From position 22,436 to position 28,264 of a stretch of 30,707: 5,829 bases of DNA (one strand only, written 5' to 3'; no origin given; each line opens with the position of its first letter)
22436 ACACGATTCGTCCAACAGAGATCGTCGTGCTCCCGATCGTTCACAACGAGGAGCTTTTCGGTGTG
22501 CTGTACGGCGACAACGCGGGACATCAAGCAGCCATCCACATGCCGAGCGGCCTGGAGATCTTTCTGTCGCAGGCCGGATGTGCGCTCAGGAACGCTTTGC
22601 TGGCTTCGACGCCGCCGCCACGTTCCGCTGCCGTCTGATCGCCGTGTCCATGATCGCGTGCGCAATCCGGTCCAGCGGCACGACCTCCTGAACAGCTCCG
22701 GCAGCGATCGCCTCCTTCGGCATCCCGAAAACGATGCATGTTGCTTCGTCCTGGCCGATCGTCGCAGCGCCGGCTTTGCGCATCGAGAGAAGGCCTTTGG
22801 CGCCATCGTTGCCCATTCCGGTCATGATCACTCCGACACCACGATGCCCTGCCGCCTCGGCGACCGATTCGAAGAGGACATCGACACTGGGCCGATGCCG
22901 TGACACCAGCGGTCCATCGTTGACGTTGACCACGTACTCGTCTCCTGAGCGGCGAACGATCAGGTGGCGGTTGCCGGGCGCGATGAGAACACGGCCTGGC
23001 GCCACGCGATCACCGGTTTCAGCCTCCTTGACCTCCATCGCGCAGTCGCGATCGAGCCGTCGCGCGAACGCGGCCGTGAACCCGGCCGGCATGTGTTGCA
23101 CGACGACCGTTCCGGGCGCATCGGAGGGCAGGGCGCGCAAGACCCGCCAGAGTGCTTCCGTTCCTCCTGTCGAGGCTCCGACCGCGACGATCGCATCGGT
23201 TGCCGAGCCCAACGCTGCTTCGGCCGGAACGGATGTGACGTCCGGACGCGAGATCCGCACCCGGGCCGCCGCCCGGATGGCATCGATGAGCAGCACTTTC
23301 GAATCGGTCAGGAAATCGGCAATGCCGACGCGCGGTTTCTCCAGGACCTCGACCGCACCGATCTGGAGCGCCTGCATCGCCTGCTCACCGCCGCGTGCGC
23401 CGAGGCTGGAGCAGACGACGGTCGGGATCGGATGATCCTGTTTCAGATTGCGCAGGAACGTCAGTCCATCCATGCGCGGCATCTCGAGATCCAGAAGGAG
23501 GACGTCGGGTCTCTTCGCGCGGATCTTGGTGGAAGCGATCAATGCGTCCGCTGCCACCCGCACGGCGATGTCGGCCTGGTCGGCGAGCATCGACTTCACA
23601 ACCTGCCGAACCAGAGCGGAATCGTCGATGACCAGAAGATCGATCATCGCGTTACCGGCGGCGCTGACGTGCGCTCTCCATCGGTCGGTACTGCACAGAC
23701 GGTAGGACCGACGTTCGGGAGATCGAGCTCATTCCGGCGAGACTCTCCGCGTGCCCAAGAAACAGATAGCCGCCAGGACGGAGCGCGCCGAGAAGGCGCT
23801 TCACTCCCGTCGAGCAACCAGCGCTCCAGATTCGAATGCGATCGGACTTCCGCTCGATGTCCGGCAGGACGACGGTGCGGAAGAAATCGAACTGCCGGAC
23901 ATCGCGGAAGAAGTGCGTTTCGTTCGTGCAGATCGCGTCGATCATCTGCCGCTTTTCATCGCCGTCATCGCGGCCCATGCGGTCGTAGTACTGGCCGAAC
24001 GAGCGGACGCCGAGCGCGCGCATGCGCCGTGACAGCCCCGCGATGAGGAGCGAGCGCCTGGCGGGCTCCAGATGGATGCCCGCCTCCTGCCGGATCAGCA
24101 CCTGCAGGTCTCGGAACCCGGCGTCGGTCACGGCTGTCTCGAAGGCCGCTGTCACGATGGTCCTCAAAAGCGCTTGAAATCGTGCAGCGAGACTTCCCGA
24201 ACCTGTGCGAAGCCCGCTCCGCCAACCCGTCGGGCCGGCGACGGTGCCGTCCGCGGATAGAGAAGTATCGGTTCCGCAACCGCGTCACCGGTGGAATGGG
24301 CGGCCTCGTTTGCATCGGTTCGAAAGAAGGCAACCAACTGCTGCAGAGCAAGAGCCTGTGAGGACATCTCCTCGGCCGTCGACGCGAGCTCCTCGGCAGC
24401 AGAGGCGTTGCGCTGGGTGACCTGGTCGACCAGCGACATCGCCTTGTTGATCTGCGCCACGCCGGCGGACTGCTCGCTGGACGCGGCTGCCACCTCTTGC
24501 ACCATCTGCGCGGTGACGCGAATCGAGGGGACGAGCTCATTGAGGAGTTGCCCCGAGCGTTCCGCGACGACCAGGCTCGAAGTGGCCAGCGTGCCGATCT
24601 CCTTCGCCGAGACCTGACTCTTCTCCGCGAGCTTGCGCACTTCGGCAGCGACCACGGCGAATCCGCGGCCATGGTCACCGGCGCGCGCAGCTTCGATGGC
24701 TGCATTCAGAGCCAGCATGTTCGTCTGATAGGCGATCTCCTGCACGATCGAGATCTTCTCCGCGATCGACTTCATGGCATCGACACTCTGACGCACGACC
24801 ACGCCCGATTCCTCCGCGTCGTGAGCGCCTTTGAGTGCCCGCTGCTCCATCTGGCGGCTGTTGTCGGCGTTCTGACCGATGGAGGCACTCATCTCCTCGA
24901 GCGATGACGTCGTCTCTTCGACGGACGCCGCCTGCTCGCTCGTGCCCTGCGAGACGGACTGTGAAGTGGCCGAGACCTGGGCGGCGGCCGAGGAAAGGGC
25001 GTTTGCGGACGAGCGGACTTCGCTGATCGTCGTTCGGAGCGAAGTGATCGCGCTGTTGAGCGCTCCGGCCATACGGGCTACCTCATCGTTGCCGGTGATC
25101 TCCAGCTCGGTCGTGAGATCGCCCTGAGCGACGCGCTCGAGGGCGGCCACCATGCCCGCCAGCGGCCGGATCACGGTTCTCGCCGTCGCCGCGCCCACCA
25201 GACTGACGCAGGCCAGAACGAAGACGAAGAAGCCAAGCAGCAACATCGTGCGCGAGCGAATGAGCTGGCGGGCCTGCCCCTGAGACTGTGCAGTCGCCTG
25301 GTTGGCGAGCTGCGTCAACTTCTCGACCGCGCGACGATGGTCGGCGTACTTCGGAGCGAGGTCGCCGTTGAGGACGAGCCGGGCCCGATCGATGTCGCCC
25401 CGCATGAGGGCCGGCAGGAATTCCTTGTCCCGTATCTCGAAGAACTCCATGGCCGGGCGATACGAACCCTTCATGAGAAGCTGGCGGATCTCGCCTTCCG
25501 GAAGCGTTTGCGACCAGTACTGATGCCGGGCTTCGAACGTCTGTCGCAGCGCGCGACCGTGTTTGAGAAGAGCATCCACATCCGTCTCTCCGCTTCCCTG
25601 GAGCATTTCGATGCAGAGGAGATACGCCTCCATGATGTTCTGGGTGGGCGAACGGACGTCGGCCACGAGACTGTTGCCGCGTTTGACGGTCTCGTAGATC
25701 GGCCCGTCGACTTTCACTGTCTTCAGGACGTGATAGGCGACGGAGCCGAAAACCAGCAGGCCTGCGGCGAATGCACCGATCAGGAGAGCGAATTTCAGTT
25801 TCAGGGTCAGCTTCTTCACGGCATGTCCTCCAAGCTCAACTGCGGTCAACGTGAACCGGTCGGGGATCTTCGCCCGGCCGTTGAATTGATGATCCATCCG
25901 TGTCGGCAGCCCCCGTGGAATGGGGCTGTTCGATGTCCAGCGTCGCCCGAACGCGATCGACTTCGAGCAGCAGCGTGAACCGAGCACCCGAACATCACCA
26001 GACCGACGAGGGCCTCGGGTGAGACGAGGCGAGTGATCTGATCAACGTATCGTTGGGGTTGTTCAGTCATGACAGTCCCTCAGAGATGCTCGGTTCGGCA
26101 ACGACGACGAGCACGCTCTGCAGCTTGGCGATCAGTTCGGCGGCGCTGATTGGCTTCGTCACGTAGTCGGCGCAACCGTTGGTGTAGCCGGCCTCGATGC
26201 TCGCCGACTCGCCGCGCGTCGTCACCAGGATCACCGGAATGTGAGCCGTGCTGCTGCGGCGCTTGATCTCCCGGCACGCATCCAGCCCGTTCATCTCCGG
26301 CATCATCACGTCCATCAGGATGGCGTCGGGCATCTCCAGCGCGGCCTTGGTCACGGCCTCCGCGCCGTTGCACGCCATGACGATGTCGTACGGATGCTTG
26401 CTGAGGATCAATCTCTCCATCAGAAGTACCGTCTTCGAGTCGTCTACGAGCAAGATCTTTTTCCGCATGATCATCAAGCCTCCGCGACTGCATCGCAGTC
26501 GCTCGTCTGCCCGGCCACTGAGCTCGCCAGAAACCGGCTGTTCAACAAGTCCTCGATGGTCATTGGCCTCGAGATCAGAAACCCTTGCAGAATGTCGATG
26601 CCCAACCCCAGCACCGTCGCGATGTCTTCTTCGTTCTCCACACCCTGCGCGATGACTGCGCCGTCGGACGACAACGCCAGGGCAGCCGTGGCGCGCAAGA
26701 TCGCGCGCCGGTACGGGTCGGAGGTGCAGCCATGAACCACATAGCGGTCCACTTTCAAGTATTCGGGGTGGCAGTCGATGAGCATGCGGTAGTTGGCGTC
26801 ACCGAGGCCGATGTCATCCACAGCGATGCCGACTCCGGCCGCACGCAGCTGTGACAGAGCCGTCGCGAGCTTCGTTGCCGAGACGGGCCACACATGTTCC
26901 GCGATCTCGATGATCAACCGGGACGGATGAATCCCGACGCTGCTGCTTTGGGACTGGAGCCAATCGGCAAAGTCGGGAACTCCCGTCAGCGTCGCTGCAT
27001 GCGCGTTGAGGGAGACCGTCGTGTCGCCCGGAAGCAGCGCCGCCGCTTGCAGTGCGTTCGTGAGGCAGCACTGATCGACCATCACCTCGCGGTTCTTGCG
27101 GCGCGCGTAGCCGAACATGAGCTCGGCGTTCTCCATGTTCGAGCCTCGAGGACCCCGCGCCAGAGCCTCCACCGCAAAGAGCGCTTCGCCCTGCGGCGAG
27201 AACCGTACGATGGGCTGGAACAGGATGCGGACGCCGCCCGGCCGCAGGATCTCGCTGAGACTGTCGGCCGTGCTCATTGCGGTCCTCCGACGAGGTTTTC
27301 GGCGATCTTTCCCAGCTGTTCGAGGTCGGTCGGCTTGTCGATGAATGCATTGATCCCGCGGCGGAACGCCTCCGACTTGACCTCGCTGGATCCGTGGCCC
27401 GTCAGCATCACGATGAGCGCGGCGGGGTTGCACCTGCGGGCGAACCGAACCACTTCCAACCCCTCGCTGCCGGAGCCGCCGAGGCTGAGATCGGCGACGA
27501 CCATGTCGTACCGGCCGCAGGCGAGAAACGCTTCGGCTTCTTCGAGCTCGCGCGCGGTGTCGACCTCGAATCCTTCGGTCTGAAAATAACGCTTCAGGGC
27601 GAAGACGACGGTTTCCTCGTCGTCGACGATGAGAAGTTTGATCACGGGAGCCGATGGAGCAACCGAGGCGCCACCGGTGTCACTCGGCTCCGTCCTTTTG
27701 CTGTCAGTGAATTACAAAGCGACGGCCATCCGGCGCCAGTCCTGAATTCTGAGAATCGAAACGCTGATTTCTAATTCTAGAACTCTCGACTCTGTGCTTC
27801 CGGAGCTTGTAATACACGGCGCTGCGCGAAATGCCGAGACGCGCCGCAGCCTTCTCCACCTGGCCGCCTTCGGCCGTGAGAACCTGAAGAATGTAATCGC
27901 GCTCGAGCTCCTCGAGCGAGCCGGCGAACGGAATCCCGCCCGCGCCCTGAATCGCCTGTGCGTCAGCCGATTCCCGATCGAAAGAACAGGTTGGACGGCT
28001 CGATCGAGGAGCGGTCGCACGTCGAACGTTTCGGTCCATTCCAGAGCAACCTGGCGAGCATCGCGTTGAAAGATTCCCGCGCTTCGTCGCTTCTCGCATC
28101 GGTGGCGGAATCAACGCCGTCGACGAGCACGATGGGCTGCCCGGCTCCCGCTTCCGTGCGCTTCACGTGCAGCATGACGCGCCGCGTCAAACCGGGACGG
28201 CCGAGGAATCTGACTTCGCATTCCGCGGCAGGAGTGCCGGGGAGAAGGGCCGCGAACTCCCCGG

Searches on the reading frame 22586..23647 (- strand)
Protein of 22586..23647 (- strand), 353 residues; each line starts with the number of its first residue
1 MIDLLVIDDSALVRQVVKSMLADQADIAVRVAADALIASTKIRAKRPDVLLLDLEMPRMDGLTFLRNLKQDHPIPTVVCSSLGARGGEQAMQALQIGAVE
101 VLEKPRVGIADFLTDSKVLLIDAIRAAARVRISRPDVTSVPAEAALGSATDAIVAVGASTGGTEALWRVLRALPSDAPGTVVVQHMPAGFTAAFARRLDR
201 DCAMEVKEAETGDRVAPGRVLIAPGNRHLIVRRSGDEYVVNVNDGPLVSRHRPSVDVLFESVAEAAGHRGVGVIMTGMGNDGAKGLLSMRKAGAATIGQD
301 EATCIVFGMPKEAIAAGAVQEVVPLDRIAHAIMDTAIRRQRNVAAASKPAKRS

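Call 10: search_protein_families(library=pfam, proteins=[window:22586-23647:-], max_evalue=0.001)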
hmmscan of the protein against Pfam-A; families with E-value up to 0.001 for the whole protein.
window:22586-23647:- (353 aa): 2 families
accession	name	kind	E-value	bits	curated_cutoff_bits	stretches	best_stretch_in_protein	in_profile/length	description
PF01339.22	CheB_methylest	-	5.1e-69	231.9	24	1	154-332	1-174/174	CheB methylesterase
PF00072.30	Response_reg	-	1.7e-21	76.9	30.2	1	5-105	2-100/111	Response regulator receiver domain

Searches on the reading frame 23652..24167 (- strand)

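Call 72: search_protein_families(library=pfam, proteins=[window:23652-24167:-], max_evalue=0.01)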
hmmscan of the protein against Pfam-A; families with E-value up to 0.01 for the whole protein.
window:23652-24167:- (171 aa): 2 families
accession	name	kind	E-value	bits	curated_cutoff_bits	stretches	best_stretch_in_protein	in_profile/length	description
PF01739.24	CheR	-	1.2e-13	51.3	27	1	82-121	1-43/195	CheR methyltransferase, SAM binding domain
PF03705.20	CheR_N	-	8.8e-13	48.2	27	1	17-64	2-49/53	CheR methyltransferase, all-alpha domain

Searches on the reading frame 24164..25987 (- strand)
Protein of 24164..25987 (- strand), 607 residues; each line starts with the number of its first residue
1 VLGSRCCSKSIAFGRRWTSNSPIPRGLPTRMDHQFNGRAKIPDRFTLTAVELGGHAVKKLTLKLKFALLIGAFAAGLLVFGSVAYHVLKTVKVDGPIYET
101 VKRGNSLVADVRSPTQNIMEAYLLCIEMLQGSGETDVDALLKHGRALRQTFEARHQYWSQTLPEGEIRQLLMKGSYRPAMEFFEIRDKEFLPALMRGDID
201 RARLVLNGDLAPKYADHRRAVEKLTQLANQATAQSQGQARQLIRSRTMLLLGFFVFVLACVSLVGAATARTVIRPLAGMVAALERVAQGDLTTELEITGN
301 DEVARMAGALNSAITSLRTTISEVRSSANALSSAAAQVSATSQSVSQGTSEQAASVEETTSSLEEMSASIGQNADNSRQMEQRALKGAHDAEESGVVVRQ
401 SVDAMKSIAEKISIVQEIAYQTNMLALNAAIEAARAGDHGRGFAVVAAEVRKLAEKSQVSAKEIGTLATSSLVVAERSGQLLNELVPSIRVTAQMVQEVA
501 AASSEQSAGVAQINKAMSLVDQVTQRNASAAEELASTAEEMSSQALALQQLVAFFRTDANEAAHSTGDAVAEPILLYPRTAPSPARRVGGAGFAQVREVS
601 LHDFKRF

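Call 10: search_protein_families(library=pfam, proteins=[window:24164-25987:-], max_evalue=0.001)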
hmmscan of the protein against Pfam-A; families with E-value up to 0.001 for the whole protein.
window:24164-25987:- (607 aa): 2 families
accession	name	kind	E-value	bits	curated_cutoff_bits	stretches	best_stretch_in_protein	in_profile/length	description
PF00015.26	MCPsignal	-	1.7e-32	113.1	34.6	1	379-524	6-172/172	Methyl-accepting chemotaxis protein (MCP) signalling domain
PF00672.30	HAMP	-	8.6e-13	48.8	25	1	268-318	2-52/53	HAMP domain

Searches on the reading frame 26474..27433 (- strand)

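Call 10: search_protein_families(library=pfam, proteins=[window:26474-27433:-], max_evalue=0.001)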
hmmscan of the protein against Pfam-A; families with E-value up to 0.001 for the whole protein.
window:26474-27433:- (319 aa): 1 family
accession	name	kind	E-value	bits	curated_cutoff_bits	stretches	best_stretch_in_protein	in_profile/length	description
PF00563.25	EAL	-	3.3e-39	135.1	31.3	1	58-290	3-236/236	EAL domain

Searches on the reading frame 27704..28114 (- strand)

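Call 72: search_protein_families(library=pfam, proteins=[window:27704-28114:-], max_evalue=0.01)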
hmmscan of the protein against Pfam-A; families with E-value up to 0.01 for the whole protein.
window:27704-28114:- (136 aa): 4 families
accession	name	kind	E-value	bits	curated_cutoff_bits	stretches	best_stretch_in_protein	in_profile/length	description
PF02954.25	HTH_8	-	7.9e-14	51.6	22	1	66-107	1-42/42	Bacterial regulatory protein, Fis family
PF13556.12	HTH_30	-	3.2e-05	24.1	27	1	76-106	5-35/59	PucR C-terminal helix-turn-helix domain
PF13384.12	HTH_23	-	0.00063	19.9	24.6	1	79-106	13-39/50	Homeodomain-like domain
PF00126.33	HTH_1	-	0.0031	17.9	26.6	1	80-106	10-36/60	Bacterial regulatory helix-turn-helix protein, lysR family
